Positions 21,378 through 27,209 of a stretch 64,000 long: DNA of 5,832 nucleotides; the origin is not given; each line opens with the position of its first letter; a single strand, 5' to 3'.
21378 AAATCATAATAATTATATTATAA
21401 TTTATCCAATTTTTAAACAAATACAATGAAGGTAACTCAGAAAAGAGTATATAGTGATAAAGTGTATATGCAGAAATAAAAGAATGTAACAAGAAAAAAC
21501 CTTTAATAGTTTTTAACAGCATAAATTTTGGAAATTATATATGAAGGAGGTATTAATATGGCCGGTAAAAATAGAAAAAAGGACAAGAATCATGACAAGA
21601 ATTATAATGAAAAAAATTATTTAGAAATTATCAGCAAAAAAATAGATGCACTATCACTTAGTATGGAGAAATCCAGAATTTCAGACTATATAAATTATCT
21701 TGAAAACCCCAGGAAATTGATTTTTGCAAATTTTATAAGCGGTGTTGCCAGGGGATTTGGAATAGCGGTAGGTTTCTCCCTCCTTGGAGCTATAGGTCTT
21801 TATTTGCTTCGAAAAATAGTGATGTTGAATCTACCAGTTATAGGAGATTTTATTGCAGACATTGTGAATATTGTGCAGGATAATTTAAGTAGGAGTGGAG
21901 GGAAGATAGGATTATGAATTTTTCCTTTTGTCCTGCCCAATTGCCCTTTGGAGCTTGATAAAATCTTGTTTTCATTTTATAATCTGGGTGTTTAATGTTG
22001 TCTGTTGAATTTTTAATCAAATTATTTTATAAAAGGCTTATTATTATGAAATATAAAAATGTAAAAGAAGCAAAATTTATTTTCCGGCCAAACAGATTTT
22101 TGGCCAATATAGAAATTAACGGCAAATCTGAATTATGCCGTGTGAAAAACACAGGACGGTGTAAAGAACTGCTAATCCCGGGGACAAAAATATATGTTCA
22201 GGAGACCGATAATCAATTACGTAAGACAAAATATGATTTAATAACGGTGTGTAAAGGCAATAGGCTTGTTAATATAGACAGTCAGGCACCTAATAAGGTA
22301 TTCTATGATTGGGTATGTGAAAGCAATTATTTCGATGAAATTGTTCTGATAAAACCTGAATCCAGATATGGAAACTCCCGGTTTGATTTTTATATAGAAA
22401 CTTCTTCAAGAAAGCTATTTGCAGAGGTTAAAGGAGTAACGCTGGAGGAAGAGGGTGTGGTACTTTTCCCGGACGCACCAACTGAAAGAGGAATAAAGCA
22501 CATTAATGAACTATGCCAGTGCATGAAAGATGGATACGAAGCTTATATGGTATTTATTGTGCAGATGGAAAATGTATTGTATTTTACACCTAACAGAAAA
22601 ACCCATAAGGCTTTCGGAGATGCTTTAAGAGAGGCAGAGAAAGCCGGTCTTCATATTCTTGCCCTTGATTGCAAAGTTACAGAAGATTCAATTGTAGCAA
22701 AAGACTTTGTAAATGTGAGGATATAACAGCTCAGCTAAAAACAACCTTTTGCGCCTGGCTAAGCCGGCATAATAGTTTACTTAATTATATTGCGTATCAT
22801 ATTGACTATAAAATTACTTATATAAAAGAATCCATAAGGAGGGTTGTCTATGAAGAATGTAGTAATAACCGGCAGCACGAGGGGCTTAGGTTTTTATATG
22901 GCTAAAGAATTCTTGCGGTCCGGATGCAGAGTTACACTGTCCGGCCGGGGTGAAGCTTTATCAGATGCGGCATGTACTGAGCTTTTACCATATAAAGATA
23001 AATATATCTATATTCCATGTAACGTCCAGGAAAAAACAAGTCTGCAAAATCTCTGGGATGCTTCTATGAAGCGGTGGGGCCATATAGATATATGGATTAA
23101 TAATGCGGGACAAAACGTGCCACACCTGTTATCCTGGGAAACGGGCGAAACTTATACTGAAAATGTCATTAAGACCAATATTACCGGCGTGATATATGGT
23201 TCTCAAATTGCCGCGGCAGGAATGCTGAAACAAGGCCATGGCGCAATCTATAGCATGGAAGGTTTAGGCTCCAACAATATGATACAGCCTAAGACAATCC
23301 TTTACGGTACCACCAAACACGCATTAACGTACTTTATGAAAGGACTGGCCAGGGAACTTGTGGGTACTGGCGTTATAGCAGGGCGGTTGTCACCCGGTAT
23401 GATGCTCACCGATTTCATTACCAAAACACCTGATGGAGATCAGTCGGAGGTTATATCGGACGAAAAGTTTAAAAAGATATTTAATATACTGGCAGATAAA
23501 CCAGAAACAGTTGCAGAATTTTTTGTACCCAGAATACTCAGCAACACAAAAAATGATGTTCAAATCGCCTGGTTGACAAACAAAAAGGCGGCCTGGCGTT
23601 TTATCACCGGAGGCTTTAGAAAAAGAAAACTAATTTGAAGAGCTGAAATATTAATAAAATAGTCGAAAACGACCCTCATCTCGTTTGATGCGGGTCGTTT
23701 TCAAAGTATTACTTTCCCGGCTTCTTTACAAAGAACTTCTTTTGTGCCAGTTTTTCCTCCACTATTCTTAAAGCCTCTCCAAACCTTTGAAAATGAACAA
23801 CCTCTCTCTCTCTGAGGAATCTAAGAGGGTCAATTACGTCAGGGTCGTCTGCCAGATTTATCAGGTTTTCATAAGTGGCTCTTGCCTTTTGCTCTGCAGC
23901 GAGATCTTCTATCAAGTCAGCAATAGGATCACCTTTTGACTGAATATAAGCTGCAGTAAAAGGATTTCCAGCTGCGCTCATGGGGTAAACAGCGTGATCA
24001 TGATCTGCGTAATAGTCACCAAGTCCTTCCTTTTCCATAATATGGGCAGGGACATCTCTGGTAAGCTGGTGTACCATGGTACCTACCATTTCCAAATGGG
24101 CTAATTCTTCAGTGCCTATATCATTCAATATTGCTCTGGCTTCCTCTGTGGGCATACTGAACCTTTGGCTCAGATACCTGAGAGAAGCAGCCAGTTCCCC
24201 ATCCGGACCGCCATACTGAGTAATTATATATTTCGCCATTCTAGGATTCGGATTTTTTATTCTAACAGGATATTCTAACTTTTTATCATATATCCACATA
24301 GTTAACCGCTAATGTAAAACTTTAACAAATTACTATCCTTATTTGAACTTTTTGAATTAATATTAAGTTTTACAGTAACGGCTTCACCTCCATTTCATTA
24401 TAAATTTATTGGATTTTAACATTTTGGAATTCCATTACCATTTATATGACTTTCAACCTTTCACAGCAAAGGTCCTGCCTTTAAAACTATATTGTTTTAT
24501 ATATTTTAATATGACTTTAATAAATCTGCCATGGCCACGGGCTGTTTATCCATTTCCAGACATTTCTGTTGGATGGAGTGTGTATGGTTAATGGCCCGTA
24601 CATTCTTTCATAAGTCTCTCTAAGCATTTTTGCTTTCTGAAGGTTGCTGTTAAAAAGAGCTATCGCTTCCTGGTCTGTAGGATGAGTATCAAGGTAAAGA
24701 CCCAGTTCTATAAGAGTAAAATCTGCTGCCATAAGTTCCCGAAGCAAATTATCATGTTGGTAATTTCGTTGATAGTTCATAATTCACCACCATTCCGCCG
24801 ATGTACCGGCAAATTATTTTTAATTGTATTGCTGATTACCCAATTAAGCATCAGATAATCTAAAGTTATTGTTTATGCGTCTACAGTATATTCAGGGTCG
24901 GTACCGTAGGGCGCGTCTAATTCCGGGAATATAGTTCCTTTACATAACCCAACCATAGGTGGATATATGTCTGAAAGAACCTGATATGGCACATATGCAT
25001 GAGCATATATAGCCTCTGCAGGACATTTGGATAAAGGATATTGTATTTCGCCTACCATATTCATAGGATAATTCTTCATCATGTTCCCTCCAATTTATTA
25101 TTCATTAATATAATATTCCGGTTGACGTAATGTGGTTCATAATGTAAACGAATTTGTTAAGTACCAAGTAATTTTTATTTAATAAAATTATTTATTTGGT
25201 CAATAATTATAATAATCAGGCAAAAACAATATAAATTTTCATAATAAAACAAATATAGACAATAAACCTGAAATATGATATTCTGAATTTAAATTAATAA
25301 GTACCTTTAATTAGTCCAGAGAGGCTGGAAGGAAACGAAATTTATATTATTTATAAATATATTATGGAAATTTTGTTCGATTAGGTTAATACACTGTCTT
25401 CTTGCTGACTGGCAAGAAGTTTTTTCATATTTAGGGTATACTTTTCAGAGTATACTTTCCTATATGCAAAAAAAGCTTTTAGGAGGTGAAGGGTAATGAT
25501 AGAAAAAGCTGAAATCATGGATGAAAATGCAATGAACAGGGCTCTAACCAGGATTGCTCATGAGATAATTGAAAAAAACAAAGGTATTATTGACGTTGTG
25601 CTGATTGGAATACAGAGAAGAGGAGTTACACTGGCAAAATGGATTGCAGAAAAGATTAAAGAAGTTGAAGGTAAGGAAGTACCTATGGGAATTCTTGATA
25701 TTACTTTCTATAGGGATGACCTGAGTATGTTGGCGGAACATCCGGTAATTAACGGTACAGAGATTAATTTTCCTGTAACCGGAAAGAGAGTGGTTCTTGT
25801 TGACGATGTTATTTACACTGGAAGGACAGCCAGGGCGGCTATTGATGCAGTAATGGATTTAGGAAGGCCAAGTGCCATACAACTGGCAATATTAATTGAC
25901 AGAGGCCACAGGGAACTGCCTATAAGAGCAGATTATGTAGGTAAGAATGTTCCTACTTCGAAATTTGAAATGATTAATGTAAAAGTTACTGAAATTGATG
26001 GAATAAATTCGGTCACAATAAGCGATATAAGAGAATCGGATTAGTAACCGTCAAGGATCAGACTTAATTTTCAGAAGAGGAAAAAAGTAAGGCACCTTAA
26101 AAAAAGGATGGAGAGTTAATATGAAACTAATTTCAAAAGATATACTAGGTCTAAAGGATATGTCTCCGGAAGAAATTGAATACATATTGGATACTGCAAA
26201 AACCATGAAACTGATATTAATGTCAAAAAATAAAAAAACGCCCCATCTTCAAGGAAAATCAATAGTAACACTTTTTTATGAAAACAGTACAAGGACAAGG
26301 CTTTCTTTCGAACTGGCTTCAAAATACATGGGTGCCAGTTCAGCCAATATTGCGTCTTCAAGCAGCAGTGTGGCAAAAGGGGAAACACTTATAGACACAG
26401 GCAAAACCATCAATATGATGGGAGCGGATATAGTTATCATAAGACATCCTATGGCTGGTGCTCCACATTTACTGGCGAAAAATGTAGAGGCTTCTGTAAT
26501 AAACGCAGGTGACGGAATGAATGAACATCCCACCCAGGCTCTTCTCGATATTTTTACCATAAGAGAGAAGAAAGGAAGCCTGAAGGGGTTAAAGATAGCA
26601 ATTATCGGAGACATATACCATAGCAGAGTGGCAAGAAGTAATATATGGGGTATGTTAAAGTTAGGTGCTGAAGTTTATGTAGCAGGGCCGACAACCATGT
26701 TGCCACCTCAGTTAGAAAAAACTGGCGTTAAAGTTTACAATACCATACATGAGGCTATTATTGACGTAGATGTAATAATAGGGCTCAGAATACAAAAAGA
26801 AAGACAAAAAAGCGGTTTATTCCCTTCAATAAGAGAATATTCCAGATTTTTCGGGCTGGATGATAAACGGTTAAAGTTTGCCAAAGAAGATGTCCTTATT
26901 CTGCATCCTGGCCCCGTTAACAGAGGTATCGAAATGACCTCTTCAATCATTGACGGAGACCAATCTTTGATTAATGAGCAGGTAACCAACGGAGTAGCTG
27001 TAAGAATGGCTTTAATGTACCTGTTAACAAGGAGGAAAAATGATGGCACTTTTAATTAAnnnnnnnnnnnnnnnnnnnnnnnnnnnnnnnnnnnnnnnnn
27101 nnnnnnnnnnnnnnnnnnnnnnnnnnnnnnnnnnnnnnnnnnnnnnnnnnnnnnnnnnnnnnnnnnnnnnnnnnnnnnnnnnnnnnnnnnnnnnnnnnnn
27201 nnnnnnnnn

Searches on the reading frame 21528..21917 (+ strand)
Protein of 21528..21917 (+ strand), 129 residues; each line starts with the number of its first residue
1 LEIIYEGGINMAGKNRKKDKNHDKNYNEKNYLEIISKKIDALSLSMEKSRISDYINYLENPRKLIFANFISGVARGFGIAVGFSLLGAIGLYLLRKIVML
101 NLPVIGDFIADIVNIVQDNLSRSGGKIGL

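Call 41: search_protein_families(library=pfam, proteins=[window:21528-21917:+], max_evalue=0.01)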
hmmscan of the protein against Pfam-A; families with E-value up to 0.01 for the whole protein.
window:21528-21917:+ (129 aa): 1 family
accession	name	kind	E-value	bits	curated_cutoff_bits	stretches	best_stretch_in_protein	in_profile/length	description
PF18910.5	DUF5665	-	9.2e-22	77.3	27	1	60-117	1-56/56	Domain of unknown function (DUF5665)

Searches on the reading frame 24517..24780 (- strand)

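Call 20: search_protein_families(library=pfam, proteins=[window:24517-24780:-], max_evalue=0.01)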
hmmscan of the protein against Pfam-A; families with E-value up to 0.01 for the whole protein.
window:24517-24780:- (87 aa): 1 family
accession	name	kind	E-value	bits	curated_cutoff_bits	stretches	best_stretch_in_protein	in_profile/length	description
PF12652.12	CotJB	-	2.5e-29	101.7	29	1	11-85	2-76/76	CotJB protein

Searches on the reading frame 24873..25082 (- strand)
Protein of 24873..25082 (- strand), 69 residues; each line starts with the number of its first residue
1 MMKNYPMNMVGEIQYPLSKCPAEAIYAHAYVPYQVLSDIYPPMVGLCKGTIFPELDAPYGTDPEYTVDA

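Call 20: search_protein_families(library=pfam, proteins=[window:24873-25082:-], max_evalue=0.01)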
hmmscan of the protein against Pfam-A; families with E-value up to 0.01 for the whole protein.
window:24873-25082:- (69 aa): 1 family
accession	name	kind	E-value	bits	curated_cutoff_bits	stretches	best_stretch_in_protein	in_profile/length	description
PF11007.13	CotJA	-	1.2e-15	57.5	25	1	27-59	3-35/35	Spore coat associated protein JA (CotJA)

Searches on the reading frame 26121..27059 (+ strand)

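Call 53: search_protein_families(library=pfam, proteins=[window:26121-27059:+])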
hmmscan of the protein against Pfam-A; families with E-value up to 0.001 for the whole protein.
window:26121-27059:+ (312 aa): 2 families
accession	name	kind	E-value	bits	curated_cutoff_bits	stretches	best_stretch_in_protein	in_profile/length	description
PF02729.26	OTCace_N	-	3.3e-45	154.2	29.9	1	6-149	1-148/148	Aspartate/ornithine carbamoyltransferase, carbamoyl-P binding domain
PF00185.30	OTCace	-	4e-28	98.9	29.4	1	155-302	1-157/157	Aspartate/ornithine carbamoyltransferase, Asp/Orn binding domain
